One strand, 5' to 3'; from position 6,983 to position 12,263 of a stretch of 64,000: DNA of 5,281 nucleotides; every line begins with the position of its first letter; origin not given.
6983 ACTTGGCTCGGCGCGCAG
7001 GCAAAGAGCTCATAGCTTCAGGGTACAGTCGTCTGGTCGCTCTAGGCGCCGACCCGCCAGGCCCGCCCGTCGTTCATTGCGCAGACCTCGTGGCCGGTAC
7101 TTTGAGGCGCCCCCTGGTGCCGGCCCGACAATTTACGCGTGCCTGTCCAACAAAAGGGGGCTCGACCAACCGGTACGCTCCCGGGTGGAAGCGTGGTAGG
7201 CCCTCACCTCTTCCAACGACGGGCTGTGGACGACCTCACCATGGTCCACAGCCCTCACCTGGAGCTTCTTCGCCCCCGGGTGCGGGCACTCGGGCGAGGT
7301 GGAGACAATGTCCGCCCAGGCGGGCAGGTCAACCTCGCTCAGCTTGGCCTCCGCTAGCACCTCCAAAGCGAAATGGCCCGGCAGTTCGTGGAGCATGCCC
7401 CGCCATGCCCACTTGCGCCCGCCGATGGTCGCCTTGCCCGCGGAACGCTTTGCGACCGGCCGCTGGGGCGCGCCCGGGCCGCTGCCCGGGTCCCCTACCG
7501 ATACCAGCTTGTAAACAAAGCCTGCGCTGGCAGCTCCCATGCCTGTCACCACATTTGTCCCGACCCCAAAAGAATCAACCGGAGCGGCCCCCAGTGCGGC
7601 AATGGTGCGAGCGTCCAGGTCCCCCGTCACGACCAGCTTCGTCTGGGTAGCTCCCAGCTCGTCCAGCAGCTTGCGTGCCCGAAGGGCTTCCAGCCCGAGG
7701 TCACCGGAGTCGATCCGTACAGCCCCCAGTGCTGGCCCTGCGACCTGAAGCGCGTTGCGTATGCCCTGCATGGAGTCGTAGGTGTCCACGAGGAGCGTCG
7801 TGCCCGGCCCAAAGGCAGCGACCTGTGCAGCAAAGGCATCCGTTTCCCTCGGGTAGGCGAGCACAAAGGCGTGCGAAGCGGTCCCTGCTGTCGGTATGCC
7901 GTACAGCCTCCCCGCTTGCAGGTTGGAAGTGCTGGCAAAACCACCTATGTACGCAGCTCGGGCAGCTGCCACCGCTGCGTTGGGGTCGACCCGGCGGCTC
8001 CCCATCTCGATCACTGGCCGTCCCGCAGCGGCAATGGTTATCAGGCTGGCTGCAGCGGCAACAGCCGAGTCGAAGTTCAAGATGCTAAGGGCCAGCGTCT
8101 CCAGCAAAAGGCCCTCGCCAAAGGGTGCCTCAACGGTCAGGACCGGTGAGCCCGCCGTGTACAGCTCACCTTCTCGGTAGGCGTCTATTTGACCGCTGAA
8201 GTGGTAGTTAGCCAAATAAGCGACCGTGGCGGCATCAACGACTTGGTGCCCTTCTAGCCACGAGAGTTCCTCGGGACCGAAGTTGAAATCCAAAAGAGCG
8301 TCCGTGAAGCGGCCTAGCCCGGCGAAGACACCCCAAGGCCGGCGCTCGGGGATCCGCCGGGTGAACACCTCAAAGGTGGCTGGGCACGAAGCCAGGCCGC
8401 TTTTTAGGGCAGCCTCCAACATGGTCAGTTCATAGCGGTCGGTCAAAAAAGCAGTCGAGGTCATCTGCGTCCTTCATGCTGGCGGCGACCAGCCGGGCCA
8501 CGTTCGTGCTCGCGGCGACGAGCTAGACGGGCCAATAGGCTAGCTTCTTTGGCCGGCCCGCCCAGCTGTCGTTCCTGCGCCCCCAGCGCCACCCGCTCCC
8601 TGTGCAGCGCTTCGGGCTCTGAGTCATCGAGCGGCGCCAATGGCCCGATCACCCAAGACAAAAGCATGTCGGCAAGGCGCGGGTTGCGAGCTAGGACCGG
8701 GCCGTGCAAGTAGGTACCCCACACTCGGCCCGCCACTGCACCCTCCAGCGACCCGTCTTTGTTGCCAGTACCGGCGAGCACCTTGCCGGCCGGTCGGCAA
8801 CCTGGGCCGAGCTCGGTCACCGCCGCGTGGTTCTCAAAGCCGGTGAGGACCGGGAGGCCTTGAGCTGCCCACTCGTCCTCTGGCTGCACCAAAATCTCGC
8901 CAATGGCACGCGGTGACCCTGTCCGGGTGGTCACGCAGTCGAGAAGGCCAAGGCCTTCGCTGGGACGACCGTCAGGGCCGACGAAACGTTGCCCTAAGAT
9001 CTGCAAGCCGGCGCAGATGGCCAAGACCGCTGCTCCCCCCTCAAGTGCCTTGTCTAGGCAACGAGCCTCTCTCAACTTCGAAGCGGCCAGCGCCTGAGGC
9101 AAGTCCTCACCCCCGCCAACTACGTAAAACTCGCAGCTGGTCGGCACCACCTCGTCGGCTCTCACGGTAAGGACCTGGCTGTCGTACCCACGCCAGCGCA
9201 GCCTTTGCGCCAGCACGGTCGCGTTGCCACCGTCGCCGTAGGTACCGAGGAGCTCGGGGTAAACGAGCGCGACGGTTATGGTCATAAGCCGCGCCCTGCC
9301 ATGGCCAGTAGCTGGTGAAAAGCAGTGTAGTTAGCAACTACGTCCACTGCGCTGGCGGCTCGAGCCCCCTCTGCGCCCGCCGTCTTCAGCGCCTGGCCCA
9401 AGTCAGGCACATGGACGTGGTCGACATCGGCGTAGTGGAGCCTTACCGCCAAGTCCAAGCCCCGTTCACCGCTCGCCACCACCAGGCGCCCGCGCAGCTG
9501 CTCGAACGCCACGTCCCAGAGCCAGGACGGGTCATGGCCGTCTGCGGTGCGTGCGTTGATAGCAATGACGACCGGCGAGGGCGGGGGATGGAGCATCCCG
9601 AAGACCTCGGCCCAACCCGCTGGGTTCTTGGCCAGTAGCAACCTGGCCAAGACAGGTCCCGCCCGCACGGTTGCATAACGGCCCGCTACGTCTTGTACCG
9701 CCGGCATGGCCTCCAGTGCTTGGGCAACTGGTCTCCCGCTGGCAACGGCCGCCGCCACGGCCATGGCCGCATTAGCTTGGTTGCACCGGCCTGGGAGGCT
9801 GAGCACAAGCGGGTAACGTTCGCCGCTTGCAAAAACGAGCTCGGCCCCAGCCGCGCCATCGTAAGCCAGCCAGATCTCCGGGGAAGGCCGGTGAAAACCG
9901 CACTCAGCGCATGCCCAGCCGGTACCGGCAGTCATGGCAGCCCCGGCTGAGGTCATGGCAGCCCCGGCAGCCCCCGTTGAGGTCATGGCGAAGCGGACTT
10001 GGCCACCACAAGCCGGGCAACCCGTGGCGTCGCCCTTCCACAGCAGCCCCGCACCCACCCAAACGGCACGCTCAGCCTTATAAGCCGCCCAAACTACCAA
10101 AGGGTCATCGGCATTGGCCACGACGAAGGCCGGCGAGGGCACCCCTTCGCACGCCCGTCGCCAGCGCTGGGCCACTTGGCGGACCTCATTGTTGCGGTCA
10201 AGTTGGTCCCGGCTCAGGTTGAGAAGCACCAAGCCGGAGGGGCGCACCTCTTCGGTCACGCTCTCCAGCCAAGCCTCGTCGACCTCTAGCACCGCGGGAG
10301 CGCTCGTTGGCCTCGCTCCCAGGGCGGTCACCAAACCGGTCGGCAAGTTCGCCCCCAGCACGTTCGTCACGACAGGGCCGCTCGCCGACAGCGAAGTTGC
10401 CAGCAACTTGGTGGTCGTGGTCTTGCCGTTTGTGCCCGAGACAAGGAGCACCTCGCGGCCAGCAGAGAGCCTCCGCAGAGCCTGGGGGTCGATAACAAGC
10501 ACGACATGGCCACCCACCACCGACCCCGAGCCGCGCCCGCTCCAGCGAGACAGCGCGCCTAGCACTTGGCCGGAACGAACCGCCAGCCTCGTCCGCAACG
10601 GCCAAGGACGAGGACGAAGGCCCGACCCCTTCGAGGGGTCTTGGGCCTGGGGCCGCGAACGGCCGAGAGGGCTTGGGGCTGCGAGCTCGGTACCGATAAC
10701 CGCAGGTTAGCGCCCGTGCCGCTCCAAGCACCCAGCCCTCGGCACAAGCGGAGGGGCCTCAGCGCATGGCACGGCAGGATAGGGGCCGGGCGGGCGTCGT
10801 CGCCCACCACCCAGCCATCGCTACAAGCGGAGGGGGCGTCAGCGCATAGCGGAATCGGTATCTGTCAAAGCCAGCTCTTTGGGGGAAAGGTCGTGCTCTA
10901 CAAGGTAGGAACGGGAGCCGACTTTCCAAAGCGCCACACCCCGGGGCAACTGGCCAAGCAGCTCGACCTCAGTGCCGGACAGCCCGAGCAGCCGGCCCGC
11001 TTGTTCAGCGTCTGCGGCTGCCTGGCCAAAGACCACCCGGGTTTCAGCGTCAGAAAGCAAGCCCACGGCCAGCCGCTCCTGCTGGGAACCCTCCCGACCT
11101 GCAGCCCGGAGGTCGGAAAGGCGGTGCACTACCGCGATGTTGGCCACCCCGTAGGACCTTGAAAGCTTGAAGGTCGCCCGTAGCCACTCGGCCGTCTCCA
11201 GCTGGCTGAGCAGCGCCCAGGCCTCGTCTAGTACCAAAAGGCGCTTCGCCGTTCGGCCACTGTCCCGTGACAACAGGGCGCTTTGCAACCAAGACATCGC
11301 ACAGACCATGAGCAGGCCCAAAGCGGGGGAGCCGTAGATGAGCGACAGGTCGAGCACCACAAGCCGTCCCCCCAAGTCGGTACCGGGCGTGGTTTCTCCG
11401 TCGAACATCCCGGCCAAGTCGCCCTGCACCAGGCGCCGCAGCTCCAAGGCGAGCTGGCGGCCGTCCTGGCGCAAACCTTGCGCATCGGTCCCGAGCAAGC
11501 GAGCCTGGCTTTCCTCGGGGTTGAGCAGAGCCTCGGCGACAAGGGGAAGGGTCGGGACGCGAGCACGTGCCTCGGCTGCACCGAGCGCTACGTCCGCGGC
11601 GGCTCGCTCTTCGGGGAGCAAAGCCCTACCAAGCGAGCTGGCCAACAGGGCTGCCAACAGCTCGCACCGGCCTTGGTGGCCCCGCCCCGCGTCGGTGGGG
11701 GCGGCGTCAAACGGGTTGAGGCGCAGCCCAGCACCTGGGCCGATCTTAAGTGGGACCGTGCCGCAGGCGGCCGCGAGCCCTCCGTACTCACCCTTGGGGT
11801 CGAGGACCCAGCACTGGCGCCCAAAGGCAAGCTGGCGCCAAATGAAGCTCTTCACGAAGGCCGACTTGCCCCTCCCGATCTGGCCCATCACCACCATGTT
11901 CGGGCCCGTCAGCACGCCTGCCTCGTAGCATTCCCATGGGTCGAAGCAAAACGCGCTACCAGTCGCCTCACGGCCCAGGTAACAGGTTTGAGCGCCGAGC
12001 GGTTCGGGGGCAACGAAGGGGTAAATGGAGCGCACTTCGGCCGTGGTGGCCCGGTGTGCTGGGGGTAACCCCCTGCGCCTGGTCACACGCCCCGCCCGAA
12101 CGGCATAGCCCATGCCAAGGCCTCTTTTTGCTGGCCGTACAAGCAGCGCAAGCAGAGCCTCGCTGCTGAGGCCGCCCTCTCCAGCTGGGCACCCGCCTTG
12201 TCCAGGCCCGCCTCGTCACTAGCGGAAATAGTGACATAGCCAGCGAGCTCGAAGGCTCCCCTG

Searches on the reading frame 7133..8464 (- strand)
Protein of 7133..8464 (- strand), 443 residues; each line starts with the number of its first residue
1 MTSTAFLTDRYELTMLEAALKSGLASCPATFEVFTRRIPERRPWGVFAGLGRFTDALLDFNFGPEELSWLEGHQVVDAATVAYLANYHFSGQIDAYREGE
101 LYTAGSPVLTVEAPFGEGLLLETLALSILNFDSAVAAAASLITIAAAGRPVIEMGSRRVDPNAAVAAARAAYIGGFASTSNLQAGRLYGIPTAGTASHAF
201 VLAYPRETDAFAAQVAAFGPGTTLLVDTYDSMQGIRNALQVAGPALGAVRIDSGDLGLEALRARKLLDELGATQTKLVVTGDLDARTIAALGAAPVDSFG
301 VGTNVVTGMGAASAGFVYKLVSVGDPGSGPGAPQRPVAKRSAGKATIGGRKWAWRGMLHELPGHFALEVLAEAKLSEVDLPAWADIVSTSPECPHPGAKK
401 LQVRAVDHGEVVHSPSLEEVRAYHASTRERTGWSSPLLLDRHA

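Call 19: search_protein_families(library=pfam, proteins=[window:7133-8464:-], max_evalue=0.00001)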
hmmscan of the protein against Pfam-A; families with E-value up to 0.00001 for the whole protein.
window:7133-8464:- (443 aa): 1 family
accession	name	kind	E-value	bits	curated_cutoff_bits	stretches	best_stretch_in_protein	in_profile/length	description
PF17767.7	NAPRTase_N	-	1e-24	87.7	32.6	1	7-130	2-125/125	Nicotinate phosphoribosyltransferase (NAPRTase) N-terminal domain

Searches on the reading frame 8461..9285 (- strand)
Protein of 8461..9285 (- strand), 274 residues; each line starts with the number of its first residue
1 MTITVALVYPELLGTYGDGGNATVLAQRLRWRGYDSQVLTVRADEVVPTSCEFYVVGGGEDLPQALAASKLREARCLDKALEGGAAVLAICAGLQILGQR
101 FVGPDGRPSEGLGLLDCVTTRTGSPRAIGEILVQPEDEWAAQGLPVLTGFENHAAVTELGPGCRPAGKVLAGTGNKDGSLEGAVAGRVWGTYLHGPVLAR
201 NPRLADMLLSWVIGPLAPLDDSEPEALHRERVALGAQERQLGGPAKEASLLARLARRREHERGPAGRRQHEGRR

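Call 19: search_protein_families(library=pfam, proteins=[window:8461-9285:-], max_evalue=0.00001)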
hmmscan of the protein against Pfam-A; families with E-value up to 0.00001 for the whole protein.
window:8461-9285:- (274 aa): 1 family
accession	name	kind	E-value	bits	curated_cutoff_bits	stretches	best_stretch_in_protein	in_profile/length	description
PF07685.20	GATase_3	-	4.3e-32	111.8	27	1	4-201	1-195/196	CobB/CobQ-like glutamine amidotransferase domain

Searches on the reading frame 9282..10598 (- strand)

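Call 19: search_protein_families(library=pfam, proteins=[window:9282-10598:-], max_evalue=0.00001)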
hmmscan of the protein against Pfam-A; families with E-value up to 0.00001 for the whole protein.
window:9282-10598:- (438 aa): 2 families
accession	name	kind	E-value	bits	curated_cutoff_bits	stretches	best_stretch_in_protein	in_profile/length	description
PF08353.15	MurT_C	-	3.7e-21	75.6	25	1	322-426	1-109/110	MurT ligase C-terminal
PF08245.18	Mur_ligase_M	-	5.9e-14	52.9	24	1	53-168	1-128/200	Mur ligase middle domain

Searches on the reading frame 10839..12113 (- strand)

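Call 19: search_protein_families(library=pfam, proteins=[window:10839-12113:-], max_evalue=0.00001)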
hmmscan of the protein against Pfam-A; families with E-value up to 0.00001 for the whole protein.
window:10839-12113:- (424 aa): 2 families
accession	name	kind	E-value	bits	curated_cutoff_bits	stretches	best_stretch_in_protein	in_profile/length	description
PF19044.6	P-loop_TraG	-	4.2e-07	29.4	25.8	0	62-136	21-95/413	TraG P-loop domain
PF12846.13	AAA_10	-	2.2e-06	27.4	27.5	0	69-111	20-62/362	AAA-like domain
